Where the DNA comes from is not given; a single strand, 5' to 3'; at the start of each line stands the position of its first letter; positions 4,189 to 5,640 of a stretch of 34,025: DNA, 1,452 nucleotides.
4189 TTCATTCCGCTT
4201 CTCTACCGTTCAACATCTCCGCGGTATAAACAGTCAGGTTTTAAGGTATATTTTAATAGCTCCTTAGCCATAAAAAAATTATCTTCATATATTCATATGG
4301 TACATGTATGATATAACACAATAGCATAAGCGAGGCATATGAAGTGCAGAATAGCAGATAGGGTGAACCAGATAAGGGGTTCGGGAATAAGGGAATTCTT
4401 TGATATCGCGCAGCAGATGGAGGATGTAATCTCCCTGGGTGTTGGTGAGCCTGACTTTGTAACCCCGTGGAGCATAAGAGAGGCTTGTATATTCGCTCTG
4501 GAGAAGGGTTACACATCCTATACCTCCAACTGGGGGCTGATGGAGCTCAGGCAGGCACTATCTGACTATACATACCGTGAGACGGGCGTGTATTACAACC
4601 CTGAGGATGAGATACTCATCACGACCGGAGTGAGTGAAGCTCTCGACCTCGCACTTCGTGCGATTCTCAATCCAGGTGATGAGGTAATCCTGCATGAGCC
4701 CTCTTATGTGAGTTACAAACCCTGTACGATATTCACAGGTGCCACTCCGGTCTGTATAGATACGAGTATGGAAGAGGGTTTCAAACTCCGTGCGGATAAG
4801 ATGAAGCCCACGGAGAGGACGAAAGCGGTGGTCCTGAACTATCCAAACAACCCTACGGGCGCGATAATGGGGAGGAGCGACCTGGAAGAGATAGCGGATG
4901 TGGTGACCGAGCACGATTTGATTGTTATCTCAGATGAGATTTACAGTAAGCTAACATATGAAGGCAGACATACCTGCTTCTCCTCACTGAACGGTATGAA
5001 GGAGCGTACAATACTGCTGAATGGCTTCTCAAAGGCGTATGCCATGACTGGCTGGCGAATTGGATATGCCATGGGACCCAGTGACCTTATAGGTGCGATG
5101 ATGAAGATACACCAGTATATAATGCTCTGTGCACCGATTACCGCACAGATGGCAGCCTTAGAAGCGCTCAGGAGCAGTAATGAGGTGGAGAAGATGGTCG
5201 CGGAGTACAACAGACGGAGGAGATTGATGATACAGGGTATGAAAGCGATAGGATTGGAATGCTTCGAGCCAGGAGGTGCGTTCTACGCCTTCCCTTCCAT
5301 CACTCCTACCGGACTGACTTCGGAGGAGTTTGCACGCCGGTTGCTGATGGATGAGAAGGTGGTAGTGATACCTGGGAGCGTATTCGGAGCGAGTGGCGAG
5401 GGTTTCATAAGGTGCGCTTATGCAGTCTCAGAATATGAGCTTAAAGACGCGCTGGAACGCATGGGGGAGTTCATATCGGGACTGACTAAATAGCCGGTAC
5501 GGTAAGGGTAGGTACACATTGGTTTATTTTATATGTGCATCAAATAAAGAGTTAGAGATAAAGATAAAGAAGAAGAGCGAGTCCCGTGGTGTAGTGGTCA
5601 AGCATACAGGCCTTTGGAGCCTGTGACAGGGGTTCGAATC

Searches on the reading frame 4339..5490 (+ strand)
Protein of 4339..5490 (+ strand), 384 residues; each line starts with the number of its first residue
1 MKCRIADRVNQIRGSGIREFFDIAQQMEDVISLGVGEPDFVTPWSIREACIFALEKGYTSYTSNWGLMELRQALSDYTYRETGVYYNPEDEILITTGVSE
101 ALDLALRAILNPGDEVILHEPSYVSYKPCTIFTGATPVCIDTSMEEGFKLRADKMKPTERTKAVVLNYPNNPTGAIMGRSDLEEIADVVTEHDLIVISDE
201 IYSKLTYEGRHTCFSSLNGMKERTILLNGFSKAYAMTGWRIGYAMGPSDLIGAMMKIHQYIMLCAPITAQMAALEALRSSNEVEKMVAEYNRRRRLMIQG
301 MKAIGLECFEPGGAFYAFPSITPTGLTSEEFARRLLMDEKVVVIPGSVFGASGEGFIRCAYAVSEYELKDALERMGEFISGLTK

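Call 92: search_protein_families(library=pfam, alignment_id=A4, max_evalue=0.00001)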
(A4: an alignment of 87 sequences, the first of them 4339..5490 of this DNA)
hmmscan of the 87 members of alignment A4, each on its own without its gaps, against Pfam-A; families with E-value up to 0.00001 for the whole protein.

A. member 1, window:4339-5490:+ (384 aa): 2 families
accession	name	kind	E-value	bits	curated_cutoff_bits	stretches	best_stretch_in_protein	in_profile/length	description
PF00155.27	Aminotran_1_2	-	9.7e-70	236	19.7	1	29-374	2-360/361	Aminotransferase class I and II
PF01041.23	DegT_DnrJ_EryC1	-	5.6e-08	32.8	19.8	1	95-199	45-145/360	DegT/DnrJ/EryC1/StrS aminotransferase family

B. families by the number of members that match (of 87 scanned): 53 families (the first 25 are shown)
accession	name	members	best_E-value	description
PF04851.21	ResIII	7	5.7e-24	Type III restriction enzyme, res subunit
PF07669.17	Eco57I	6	4.1e-25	Eco57I restriction-modification methylase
PF02384.22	N6_Mtase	6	3.7e-21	N-6 DNA Methylase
PF01555.25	N6_N4_Mtase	5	9.7e-52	DNA methylase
PF20473.4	MmeI_Mtase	3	6.4e-09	MmeI, DNA-methyltransferase domain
PF13337.12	BrxL_ATPase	2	2.5e-110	Lon-like protease BrxL-like, ATPase domain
PF04326.19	SLFN_AlbA_2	2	7.6e-25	Schlafen, AlbA_2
PF13749.12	HATPase_c_4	2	4e-22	Putative ATP-dependent DNA helicase recG C-terminal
PF00270.35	DEAD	2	1.9e-20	DEAD/DEAH box helicase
PF00271.37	Helicase_C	2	9.7e-20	Helicase conserved C-terminal domain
PF13091.12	PLDc_2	2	3e-14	PLD-like domain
PF01855.24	POR_N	1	1.7e-75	Pyruvate flavodoxin/ferredoxin oxidoreductase, thiamine diP-bdg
PF00155.27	Aminotran_1_2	1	9.7e-70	Aminotransferase class I and II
PF13382.11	Adenine_deam_C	1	1.3e-67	Adenine deaminase C-terminal domain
PF18766.7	SWI2_SNF2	1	3.1e-55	SWI2/SNF2 ATPase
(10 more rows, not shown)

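Call 93: search_protein_families(library=padloc, alignment_id=A4, max_evalue=0.00001)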
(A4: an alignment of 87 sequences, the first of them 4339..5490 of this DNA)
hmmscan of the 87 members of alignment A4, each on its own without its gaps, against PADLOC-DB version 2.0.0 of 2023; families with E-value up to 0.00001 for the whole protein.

A. member 1, window:4339-5490:+ (384 aa): 0 families

B. families by the number of members that match (of 87 scanned): 228 families (the first 25 are shown)
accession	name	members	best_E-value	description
PDLC04134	mad2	12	1e-23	mads_2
PDLC03630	REase_MTase_IIG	7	0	Type IIG restriction enzyme-methyltransferase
PDLC03580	REase_II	7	0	Type II restriction enzyme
PDLC03338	MTase_II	7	7.3e-25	Type II methyltransferase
PDLC03625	REase_MTase_IIG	6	2.6e-112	Type IIG restriction enzyme-methyltransferase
PDLC03267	MTase_II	6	3.7e-45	Type II methyltransferase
PDLC03335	MTase_II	6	6.4e-41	Type II methyltransferase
PDLC03604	REase_MTase_IIG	6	2.4e-38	Type IIG restriction enzyme-methyltransferase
PDLC02529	PglX|PglXI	6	3.5e-36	PglX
PDLC03248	MTase_II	6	6.8e-29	Type II methyltransferase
PDLC03348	MTase_II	6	1.6e-23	Type II methyltransferase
PDLC04140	mad8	6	7.4e-15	mads_8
PDLC01055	HerA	6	2e-11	Type III coevolved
PDLC03633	MTase_III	5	6.1e-118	Type III methyltransferase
PDLC03354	MTase_II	5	3.2e-74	Type II methyltransferase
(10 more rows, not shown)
